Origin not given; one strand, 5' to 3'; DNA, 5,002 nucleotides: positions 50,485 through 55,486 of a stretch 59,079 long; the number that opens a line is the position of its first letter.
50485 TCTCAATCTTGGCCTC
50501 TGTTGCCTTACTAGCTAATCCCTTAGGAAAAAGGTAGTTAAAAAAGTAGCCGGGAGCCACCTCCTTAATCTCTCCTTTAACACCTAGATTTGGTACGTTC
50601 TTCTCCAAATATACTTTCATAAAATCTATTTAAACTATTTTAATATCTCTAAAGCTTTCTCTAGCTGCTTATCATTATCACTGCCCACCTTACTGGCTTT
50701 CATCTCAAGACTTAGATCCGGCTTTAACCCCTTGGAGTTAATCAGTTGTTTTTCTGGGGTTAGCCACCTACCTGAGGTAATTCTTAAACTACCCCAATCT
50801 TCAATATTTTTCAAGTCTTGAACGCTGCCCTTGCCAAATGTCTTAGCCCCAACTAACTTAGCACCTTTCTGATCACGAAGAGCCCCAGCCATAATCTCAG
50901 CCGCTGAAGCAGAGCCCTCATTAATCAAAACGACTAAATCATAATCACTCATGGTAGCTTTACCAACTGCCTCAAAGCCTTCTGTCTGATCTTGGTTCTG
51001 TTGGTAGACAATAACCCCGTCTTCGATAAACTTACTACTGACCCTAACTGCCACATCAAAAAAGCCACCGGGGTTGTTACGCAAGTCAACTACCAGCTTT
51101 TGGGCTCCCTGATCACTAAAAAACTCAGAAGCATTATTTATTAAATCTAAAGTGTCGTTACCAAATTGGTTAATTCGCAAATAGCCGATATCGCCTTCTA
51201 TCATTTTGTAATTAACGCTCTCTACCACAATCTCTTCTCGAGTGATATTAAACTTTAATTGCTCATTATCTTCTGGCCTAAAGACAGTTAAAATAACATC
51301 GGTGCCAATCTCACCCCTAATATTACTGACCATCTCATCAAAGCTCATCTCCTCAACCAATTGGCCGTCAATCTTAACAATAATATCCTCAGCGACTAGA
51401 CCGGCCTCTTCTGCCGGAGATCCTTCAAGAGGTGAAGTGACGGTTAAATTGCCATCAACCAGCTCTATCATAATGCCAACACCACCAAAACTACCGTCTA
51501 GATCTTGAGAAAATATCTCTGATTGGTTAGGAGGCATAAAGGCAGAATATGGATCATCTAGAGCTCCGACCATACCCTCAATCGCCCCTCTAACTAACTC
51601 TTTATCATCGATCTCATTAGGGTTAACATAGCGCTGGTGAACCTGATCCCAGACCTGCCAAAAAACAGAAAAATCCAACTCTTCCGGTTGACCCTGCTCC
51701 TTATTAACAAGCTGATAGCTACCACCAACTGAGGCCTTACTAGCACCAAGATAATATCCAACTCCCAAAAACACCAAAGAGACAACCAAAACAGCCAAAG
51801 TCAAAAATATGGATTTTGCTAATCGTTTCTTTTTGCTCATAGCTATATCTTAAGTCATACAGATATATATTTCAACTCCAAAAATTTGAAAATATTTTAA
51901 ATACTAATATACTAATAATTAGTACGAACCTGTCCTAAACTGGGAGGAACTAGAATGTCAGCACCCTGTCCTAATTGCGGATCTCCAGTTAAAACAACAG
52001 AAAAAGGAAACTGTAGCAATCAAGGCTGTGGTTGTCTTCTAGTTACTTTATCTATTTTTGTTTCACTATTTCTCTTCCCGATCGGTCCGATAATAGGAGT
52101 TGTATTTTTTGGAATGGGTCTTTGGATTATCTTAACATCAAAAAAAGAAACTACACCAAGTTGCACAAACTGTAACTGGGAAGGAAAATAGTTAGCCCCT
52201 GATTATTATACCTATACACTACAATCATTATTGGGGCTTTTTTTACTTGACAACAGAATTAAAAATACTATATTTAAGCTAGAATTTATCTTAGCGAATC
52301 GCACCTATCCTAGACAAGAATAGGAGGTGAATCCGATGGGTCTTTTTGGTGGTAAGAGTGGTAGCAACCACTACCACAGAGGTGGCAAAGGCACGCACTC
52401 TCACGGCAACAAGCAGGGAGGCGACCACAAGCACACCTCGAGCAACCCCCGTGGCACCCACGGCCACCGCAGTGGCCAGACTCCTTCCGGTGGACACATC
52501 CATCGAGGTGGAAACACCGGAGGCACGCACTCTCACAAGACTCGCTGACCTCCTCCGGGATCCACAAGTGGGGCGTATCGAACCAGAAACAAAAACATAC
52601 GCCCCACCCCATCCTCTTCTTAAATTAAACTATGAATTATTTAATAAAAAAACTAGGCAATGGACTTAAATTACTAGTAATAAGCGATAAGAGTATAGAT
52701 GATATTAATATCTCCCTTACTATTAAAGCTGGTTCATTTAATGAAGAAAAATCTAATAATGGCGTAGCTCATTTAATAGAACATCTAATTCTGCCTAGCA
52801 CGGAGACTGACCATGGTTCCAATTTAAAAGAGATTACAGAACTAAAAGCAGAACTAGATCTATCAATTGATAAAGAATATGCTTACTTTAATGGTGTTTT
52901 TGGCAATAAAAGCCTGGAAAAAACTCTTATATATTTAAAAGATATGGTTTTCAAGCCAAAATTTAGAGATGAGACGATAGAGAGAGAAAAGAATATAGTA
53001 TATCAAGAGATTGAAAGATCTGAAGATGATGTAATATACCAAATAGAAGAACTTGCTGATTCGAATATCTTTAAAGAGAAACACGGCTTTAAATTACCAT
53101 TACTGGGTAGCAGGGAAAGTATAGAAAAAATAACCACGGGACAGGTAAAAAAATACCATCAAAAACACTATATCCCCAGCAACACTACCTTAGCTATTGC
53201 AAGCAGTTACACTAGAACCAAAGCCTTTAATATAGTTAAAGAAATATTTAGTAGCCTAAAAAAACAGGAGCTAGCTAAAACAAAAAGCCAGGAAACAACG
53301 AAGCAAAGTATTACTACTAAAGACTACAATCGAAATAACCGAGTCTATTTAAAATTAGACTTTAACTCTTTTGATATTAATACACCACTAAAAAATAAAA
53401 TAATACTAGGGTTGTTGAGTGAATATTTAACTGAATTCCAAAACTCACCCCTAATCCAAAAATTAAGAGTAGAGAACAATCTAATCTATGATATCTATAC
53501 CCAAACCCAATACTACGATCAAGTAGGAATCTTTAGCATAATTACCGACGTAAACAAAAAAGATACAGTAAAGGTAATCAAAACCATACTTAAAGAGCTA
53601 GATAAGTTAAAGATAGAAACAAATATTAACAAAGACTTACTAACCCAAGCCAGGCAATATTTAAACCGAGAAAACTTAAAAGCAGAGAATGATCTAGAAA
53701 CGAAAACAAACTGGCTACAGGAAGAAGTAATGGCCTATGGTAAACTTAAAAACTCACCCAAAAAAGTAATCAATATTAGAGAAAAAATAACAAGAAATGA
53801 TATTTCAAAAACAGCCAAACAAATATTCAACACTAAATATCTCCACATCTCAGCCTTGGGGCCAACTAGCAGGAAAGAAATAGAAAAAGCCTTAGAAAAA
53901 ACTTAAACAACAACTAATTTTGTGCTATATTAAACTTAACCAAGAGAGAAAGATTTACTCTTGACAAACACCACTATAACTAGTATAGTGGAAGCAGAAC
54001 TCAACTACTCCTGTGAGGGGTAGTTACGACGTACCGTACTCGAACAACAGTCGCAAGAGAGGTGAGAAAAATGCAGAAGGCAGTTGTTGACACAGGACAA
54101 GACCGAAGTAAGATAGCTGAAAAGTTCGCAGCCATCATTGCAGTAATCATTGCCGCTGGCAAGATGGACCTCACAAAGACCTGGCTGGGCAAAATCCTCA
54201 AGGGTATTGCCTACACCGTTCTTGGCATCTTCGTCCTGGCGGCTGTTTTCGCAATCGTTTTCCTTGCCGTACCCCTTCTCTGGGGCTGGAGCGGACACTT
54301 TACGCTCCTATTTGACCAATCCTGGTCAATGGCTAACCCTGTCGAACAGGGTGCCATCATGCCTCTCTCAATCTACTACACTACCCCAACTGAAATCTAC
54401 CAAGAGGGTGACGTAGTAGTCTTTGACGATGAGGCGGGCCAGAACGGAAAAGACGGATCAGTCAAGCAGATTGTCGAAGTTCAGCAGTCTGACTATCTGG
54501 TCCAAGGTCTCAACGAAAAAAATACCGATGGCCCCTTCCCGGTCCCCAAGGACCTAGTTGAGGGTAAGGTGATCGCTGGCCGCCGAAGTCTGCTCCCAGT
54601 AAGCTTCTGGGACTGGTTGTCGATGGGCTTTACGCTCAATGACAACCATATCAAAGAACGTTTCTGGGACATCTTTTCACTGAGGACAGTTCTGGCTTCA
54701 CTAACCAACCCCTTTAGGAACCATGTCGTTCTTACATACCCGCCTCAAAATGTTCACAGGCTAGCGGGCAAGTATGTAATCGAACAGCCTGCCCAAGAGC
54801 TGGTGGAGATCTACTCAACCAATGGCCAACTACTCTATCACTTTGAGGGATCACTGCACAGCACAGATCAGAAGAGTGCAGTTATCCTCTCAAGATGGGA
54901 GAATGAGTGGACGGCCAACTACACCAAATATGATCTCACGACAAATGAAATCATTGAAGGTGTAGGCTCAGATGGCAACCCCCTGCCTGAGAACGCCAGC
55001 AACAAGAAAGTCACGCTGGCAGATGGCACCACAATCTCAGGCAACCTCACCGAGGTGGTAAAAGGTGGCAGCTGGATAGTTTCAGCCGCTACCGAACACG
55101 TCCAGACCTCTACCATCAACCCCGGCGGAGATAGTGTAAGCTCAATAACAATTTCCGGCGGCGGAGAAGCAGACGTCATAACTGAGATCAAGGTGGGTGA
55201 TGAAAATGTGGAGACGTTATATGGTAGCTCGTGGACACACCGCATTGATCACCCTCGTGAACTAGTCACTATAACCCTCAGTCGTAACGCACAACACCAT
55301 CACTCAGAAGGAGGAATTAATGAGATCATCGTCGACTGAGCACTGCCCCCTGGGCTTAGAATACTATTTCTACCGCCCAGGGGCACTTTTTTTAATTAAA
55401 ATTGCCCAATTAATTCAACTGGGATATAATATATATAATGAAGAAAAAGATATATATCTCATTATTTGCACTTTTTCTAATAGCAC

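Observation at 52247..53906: Six-HxH Gly/His peptide followed by an M16 peptidase: candidate new metal-binding peptide or RiPP-like system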

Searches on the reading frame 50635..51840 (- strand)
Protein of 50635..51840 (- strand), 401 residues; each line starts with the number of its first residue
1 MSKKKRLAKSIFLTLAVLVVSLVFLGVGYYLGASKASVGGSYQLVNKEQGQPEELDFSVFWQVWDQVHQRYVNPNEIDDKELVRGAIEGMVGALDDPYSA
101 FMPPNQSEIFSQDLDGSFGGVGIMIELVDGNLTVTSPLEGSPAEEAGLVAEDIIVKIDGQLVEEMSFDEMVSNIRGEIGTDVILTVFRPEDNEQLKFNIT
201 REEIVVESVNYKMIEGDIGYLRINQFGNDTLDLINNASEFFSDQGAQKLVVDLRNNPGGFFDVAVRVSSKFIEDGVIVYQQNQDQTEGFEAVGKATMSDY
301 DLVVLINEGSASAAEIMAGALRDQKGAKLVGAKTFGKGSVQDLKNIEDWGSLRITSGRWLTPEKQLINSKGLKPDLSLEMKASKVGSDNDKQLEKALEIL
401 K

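Call 16: search_protein_families(library=pfam, proteins=[window:50635-51840:-], max_evalue=0.01)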
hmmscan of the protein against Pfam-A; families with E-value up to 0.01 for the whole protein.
window:50635-51840:- (401 aa): 5 families
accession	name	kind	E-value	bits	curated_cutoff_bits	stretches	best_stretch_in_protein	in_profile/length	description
PF03572.23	Peptidase_S41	-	2.5e-44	151.2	24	1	217-376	1-163/165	Peptidase family S41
PF22694.1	CtpB_N-like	-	9e-12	45.7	27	1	46-102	26-81/85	Activating protease CtpB N-terminal domain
PF17820.7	PDZ_6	-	5.2e-11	42.6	27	1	133-186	1-52/54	PDZ domain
PF13180.12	PDZ_2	-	2.7e-09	37.6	27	1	119-196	1-77/80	PDZ domain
PF00595.29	PDZ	-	1.7e-07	32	23.2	1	119-177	10-72/81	PDZ domain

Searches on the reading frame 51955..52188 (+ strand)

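Call 16: search_protein_families(library=pfam, proteins=[window:51955-52188:+], max_evalue=0.01)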
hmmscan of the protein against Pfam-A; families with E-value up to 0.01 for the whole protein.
window:51955-52188:+ (78 aa): 0 families

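Call 95: search_protein_families(library=ncbifam, proteins=[window:51955-52188:+], max_evalue=0.1)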
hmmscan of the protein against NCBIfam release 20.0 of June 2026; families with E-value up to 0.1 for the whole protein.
window:51955-52188:+ (78 aa): 2 families
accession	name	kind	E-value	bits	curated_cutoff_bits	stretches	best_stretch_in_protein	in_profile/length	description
TIGR04104.1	cxxc_20_cxxc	subfamily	0.0066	16.8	45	1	4-60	27-80/93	TIGR04104 family putative zinc finger protein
NF038396.1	NF038396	subfamily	0.018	14.8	40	1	43-63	11-31/59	NF038396 family protein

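Call 96: search_protein_families(library=padloc, proteins=[window:51955-52188:+], max_evalue=0.01)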
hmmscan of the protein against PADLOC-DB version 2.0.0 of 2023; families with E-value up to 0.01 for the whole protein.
window:51955-52188:+ (78 aa): 0 families

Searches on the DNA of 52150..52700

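Call 6: search_rna_families(source=window, start=52150, end=52700, threshold=evalue, max_evalue=10, show_alignments=2)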
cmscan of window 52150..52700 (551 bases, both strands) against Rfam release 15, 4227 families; matches with E-value up to 10: 5.
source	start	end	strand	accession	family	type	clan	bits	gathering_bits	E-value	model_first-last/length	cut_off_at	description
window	52194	52238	-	RF00352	snoR21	Gene; snRNA; snoRNA; CD-box;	-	21.7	45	2.1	1-82/82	no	Small nucleolar RNA R21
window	52154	52236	+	RF02083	OrzO-P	Gene; antitoxin;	-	17.5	60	3.3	1-76/76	no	OrzO-P RNA antitoxin family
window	52632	52662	+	RF00522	PreQ1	Cis-reg; riboswitch;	-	16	39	1.3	1-45/45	no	PreQ1 (pre queuosine) riboswitch aptamer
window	52155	52313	-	RF04315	manA-II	Cis-reg;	-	14.7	100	7.8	1-147/147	no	manA_II ncRNA motif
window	52193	52244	+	RF02399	NsiR1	Gene; sRNA;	-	14.6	39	3.6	1-60/60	no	Nitrogen stress-induced RNA 1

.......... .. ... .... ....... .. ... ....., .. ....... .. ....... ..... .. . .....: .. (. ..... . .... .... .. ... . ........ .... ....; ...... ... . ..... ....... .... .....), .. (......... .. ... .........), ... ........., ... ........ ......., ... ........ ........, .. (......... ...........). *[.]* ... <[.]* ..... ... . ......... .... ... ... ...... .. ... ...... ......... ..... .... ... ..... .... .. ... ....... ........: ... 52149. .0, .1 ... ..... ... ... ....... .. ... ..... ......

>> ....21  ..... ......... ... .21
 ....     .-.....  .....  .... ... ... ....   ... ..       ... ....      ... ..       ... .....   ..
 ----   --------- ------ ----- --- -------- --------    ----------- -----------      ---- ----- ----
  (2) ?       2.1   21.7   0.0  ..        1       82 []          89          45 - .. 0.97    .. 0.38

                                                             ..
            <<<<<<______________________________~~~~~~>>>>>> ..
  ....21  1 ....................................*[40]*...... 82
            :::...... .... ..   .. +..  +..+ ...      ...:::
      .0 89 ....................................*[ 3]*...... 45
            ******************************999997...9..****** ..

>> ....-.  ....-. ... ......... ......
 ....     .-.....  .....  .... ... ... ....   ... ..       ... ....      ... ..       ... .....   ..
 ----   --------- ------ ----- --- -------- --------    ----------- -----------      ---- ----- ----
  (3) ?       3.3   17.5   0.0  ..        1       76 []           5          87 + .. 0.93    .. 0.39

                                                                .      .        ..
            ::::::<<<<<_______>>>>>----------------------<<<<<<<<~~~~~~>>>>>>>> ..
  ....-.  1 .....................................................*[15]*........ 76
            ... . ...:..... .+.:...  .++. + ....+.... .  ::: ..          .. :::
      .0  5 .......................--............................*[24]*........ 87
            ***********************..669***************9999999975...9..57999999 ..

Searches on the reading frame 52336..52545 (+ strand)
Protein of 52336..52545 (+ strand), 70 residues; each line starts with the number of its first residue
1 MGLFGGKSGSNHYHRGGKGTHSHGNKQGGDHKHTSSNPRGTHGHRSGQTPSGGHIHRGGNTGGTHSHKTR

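Call 11: find_homologous_proteins(query=window:52336-52545:+, max_evalue=0.01)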
Query seq(70 aa): no candidate shares three 5-residue words with the query. No homologue found.

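Call 15: find_encoding_contigs(protein=window:52336-52545:+, flank=6000)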
Protein window:52336-52545:+ (70 aa): no gene with exactly this product is on record in the collection.

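Call 16: search_protein_families(library=pfam, proteins=[window:52336-52545:+], max_evalue=0.01)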
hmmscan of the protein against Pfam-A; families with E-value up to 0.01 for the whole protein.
window:52336-52545:+ (70 aa): 0 families

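Call 26: search_protein_representatives(protein=window:52336-52545:+)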
Query: 70 residues. Proteins with E-value up to 0.001 (for the whole library): 1; up to 1e-10: 0; up to 1e-30: 0. The best 1 are listed.
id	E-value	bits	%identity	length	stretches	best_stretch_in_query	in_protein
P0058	2.5e-04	37.8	49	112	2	28-68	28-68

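Call 29: find_encoding_contigs(protein=P0058, flank=6000)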
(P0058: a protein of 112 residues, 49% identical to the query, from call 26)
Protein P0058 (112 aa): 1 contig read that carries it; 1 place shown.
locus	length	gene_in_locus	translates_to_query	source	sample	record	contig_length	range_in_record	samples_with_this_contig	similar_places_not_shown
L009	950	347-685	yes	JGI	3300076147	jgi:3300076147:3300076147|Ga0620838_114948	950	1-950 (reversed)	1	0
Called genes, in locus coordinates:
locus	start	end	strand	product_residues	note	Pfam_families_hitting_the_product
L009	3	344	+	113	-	?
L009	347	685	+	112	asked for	-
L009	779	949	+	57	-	?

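Call 33: find_related_loci(query=A2, collection=metagenome_contigs, flank=5000)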
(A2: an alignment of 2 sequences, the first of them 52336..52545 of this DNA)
Query A2 (70 aa) in metagenome_contigs; peptide patterns used: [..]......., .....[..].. (x = any residue, [..] = any of these).
86 stretches matched a pattern, but none encodes a relative of the query by tblastn (E <= 1e-3).

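Call 34: find_related_loci(query=A2, collection=viral_contigs, flank=5000)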
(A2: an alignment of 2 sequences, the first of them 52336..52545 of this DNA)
Query A2 (70 aa) in viral_contigs; peptide patterns used: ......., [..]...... (x = any residue, [..] = any of these).
38 stretches matched a pattern, but none encodes a relative of the query by tblastn (E <= 1e-3).

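Call 45: search_protein_families(library=phrogs, proteins=[window:52336-52545:+, P0058], max_evalue=0.1)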
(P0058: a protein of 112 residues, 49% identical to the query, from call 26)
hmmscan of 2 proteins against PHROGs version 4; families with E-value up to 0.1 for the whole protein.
window:52336-52545:+ (70 aa): 0 families

P0058 (112 aa): 0 families

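Call 46: search_protein_families(library=pfam, proteins=[window:52336-52545:+, P0058], max_evalue=1)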
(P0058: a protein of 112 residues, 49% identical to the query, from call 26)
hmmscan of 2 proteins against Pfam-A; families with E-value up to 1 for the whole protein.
window:52336-52545:+ (70 aa): 1 family
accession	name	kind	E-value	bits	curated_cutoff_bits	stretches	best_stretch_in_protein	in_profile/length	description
PF00835.24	SNAP-25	-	0.054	14.1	25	1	28-57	21-50/56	SNAP-25 family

P0058 (112 aa): 0 families

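Call 52: search_dna_similar(query=window:52336-52545:+, collection=phages, mode=protein, max_evalue=1, max_rows=20)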
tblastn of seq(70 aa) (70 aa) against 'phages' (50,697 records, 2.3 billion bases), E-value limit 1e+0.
No match.

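Call 95: search_protein_families(library=ncbifam, proteins=[window:52336-52545:+], max_evalue=0.1)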
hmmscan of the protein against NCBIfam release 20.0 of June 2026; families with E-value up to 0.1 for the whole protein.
window:52336-52545:+ (70 aa): 0 families

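Call 96: search_protein_families(library=padloc, proteins=[window:52336-52545:+], max_evalue=0.01)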
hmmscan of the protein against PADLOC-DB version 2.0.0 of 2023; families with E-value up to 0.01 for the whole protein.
window:52336-52545:+ (70 aa): 0 families

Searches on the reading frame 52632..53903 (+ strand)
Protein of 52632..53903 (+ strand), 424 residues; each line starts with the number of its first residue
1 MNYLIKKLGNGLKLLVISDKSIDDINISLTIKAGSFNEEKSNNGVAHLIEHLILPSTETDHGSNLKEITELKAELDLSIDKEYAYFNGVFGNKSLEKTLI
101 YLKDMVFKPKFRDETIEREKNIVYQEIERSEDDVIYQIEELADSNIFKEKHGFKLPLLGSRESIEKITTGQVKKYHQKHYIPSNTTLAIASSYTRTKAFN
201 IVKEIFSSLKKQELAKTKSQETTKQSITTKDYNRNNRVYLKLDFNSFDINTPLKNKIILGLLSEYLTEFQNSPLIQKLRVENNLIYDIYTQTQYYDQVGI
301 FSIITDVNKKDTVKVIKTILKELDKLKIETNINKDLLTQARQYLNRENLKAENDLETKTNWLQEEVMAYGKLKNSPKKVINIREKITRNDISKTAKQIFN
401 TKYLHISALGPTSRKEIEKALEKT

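Call 16: search_protein_families(library=pfam, proteins=[window:52632-53903:+], max_evalue=0.01)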
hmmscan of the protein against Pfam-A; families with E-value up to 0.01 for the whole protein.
window:52632-53903:+ (424 aa): 3 families
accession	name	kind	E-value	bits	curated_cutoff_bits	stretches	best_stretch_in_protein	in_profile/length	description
PF05193.26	Peptidase_M16_C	-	2.2e-26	93.3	23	1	166-343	1-180/181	Peptidase M16 inactive domain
PF00675.25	Peptidase_M16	-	5.8e-21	75.4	22.3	1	16-148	4-137/149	Insulinase (Peptidase family M16)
PF08593.16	Mug135_C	-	0.0024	18.5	23.8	1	154-184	31-65/82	Mug135-like, C-terminal domain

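Call 17: find_related_loci(query=window:52632-53903:+, collection=genome_contigs, flank=4000)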
Query window:52632-53903:+ (424 aa) in genome_contigs; peptide patterns used: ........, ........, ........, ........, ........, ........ (x = any residue, [..] = any of these).
72 stretches matched a pattern; 1 encode a relative of the query (tblastn E <= 1e-3); 1 distinct loci.
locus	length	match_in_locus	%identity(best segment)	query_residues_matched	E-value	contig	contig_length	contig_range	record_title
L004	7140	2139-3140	22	8-344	1e-10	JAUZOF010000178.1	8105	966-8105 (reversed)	MAG: Bacteroidota bacterium isolate bin86(7d) ECFABDMD_178, whole genome shotgun sequence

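Call 20: find_homologous_proteins(query=window:52632-53903:+, max_evalue=1e-10)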
Query window:52632-53903:+ (424 aa): 57 proteins with E <= 1e-10 among 8000 candidates.
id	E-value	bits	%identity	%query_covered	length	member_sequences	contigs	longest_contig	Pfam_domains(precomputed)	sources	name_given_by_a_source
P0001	6.2e-265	896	100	100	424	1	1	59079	PF00675.26,PF05193.27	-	-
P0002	7.8e-147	508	59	100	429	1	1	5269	PF00675.26,PF05193.27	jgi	-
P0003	4.0e-33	133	26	94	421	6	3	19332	PF00675.26,PF05193.27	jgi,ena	-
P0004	4.6e-29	120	27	95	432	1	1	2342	PF00675.26,PF05193.27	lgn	-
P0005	3.0e-28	117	25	97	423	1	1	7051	PF00675.26,PF05193.27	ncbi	-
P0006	2.9e-26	111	26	95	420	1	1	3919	PF00675.26,PF05193.27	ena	-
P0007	5.5e-26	110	25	100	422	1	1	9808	PF00675.26,PF05193.27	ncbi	-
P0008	1.2e-25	109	23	96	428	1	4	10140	PF00675.26,PF05193.27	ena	-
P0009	1.5e-25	108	27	95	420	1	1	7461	PF00675.26,PF05193.27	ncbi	-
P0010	2.7e-25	108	23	99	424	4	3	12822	PF00675.26,PF05193.27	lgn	-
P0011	4.4e-25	107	23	95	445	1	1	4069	PF00675.26,PF05193.27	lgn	-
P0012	3.6e-24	104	22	96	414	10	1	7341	PF00675.26,PF05193.27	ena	-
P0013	2.3e-23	101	25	95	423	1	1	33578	PF00675.26,PF05193.27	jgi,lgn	-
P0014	2.6e-22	98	24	96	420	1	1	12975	PF00675.26,PF05193.27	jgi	-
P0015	2.8e-21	94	25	96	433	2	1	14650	PF00675.26,PF05193.27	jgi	-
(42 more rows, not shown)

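Call 21: find_encoding_contigs(protein=P0002, flank=6000)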
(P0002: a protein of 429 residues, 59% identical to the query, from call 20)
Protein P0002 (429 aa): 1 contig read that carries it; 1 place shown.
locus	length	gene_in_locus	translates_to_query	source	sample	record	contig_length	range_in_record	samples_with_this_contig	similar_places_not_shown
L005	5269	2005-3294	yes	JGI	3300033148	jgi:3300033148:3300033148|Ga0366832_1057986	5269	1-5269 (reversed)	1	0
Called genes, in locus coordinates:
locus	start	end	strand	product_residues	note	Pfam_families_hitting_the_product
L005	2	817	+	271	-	?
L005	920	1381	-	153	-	PF03449:GreA_GreB_N, PF01272:GreA_GreB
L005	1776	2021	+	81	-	-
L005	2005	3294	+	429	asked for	PF00675:Peptidase_M16, PF05193:Peptidase_M16_C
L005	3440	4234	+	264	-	-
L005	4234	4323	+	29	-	-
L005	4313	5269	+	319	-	?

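Call 22: find_encoding_contigs(protein=P0003, flank=4000, max_places=3)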
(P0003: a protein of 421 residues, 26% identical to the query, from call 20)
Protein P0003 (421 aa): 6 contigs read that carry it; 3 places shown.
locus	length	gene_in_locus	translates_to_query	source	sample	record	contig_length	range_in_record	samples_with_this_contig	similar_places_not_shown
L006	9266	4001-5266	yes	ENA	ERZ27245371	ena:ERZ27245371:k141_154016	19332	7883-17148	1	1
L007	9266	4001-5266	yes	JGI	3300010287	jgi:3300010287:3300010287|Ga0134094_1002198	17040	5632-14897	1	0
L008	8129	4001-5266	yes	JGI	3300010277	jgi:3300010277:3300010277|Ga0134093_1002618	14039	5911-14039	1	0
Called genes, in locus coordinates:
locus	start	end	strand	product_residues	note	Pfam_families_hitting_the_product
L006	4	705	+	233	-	PF04002:RadC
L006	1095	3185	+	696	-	PF03477:ATP-cone, PF13597:NRDD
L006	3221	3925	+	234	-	PF04055:Radical_SAM, PF13353:Fer4_12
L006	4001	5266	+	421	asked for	PF00675:Peptidase_M16, PF05193:Peptidase_M16_C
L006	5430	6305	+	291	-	PF01488:Shikimate_DH (faint), PF16924:DpaA_N, PF02826:2-Hacid_dh_C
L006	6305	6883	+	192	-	PF02441:Flavoprotein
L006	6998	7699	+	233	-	PF17746:SfsA_N, PF03749:SfsA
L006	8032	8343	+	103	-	PF01910:Thiamine_BP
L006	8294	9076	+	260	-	PF00528:BPD_transp_1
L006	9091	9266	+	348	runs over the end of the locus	PF09084:NMT1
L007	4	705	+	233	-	PF04002:RadC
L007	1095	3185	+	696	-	PF03477:ATP-cone, PF13597:NRDD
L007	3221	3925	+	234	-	PF04055:Radical_SAM, PF13353:Fer4_12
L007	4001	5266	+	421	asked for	PF00675:Peptidase_M16, PF05193:Peptidase_M16_C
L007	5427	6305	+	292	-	PF01488:Shikimate_DH (faint), PF16924:DpaA_N, PF02826:2-Hacid_dh_C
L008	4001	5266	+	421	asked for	PF00675:Peptidase_M16, PF05193:Peptidase_M16_C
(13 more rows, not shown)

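Call 95: search_protein_families(library=ncbifam, proteins=[window:52632-53903:+], max_evalue=0.1)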
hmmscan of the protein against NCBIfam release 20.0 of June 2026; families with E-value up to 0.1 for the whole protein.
window:52632-53903:+ (424 aa): 3 families
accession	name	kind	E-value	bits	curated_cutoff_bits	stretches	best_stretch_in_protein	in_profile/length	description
NF047421.1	YfmH_fam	equivalog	6.9e-22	78.2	250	1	6-407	13-419/425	EF-P 5-aminopentanol modification-associated protein YfmH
TIGR02110.1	PQQ_syn_pqqF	equivalog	9.7e-09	34.5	320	1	8-330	5-331/697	pyrroloquinoline quinone biosynthesis protein PqqF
NF011681.0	PRK15101.1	equivalog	3.9e-07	28.5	765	1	5-130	46-173/961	pitrilysin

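Call 96: search_protein_families(library=padloc, proteins=[window:52632-53903:+], max_evalue=0.01)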
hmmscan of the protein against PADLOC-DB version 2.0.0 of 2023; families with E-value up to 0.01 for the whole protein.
window:52632-53903:+ (424 aa): 1 family
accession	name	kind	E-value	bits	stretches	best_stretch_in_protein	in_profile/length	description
PDLC04729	PDC-M61A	-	0.0074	13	0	324-395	401-472/488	-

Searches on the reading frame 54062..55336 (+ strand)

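Call 16: search_protein_families(library=pfam, proteins=[window:54062-55336:+], max_evalue=0.01)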
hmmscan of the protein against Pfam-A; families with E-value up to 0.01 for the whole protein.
window:54062-55336:+ (425 aa): 0 families

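Call 95: search_protein_families(library=ncbifam, proteins=[window:54062-55336:+], max_evalue=0.1)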
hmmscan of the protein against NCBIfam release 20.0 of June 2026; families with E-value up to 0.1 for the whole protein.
window:54062-55336:+ (425 aa): 2 families
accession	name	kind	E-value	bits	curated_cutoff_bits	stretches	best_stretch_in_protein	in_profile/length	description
TIGR02228.1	sigpep_I_arch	equivalog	0.0038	17.1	51.85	1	56-170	7-118/158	signal peptidase I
NF002529.0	PRK01966.1-5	equivalog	0.092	11.6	472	0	108-146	78-115/348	D-alanine--D-alanine ligase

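Call 96: search_protein_families(library=padloc, proteins=[window:54062-55336:+], max_evalue=0.01)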
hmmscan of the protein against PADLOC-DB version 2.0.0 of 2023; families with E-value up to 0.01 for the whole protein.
window:54062-55336:+ (425 aa): 0 families
